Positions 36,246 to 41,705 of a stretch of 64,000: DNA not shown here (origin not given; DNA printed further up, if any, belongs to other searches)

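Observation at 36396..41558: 1720-aa Lys/Glu-rich coiled-coil giant protein inserted between bamE and tadA: candidate translocated effector or host-cytoskeleton/nuclear mimic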

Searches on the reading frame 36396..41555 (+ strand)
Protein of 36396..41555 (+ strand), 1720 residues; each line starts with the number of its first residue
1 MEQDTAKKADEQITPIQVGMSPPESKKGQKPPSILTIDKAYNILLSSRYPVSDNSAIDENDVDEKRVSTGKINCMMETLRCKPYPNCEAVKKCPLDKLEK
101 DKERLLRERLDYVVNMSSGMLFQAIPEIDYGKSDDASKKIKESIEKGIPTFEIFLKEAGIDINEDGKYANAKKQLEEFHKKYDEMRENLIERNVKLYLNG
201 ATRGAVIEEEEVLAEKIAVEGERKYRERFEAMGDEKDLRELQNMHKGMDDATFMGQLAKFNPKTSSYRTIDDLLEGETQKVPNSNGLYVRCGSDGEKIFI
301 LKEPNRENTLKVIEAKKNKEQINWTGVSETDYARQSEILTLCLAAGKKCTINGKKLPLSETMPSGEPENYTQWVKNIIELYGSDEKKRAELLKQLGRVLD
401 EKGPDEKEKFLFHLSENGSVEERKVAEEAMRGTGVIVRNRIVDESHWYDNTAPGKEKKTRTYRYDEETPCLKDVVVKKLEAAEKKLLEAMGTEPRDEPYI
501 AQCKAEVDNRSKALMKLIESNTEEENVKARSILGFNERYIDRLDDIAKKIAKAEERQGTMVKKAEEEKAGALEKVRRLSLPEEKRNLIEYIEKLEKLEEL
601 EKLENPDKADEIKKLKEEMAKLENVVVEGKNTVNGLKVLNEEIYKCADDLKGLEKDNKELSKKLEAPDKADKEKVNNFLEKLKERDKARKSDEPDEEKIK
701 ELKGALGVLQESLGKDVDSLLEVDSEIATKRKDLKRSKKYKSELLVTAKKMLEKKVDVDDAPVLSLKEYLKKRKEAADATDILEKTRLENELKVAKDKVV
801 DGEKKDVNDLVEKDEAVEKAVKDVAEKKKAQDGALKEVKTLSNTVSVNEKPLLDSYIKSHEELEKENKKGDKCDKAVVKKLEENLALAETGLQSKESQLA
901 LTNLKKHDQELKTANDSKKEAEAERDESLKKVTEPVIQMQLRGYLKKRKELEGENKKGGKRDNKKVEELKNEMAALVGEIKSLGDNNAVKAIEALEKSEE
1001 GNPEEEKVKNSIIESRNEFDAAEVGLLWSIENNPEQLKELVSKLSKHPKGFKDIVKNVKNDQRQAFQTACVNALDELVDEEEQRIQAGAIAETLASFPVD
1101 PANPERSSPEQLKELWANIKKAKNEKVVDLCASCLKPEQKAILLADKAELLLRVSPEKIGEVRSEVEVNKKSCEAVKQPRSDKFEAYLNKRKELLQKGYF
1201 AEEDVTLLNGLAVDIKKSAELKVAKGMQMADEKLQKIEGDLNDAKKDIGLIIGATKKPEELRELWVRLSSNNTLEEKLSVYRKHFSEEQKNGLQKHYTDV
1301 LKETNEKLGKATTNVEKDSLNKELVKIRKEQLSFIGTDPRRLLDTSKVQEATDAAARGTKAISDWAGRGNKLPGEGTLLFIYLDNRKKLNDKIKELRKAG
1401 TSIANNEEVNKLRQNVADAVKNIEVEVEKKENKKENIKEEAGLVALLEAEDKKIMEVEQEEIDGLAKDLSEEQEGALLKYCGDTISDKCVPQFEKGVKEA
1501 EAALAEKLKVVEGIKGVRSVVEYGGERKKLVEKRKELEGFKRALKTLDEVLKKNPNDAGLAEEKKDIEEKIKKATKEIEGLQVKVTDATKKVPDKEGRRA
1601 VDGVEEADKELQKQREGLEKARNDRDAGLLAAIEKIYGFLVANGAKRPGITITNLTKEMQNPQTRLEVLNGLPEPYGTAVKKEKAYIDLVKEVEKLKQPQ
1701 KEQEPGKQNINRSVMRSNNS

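Call 3: search_protein_families(library=pfam, proteins=[window:36396-41555:+], max_evalue=0.1)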
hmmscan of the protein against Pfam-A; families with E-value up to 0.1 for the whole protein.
window:36396-41555:+ (1720 aa): 2 families
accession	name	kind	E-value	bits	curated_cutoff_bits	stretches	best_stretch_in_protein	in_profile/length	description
PF25306.1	DUF7880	-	0.015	15.9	27.5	1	1517-1580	49-111/127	Domain of unknown function (DUF7880)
PF01729.25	QRPTase_C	-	0.019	15.1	23.1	1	1407-1479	68-131/169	Quinolinate phosphoribosyl transferase, C-terminal domain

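Call 4: search_solved_structures(query=window:36396-41555:+, max_evalue=1)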
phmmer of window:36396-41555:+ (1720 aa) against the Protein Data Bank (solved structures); distinct sequences matched with E-value up to 1: 0.
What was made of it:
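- On Long coiled-coil rod proteins (myosin tail / lamin / SMC): No Pfam or PDB sequence hits (calls 3, 4).
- No sequence match to Pfam or PDB (calls 3, 4).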

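Call 5: find_homologous_proteins(query=window:36396-41555:+, max_evalue=0.001)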
Query window:36396-41555:+ (1720 aa): 1 proteins with E <= 0.001 among 8000 candidates.
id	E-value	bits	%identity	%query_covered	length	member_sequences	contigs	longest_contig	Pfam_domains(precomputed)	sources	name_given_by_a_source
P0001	0.0e+0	3469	100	96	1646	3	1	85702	-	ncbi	ncbi:MAG: hypothetical protein WCH10_01465 [bacterium]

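Call 75: search_protein_families(library=ncbifam, proteins=[window:36396-41555:+], max_evalue=0.01)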
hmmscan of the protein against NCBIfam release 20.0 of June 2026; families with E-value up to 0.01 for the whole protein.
window:36396-41555:+ (1720 aa): 0 families

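Call 76: search_protein_families(library=padloc, proteins=[window:36396-41555:+], max_evalue=0.01)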
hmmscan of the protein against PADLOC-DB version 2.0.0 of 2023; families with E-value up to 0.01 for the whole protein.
window:36396-41555:+ (1720 aa): 0 families

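Call 77: search_protein_families(library=phrogs, proteins=[window:36396-41555:+], max_evalue=0.01)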
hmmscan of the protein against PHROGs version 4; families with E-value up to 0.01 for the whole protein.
window:36396-41555:+ (1720 aa): 0 families

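Call 80: find_encoding_contigs(protein=window:36396-41555:+, flank=300, max_places=6)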
Protein window:36396-41555:+ (1720 aa): 2 contigs read that carry it; 1 place shown.
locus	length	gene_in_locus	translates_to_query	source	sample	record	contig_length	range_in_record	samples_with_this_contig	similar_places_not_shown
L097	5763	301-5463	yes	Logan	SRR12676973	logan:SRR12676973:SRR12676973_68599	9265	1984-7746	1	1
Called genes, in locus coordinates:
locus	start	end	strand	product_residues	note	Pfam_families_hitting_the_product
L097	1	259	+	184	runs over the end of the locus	-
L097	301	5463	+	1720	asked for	-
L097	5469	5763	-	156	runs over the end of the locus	PF00383:dCMP_cyt_deam_1, PF14437:MafB19-deam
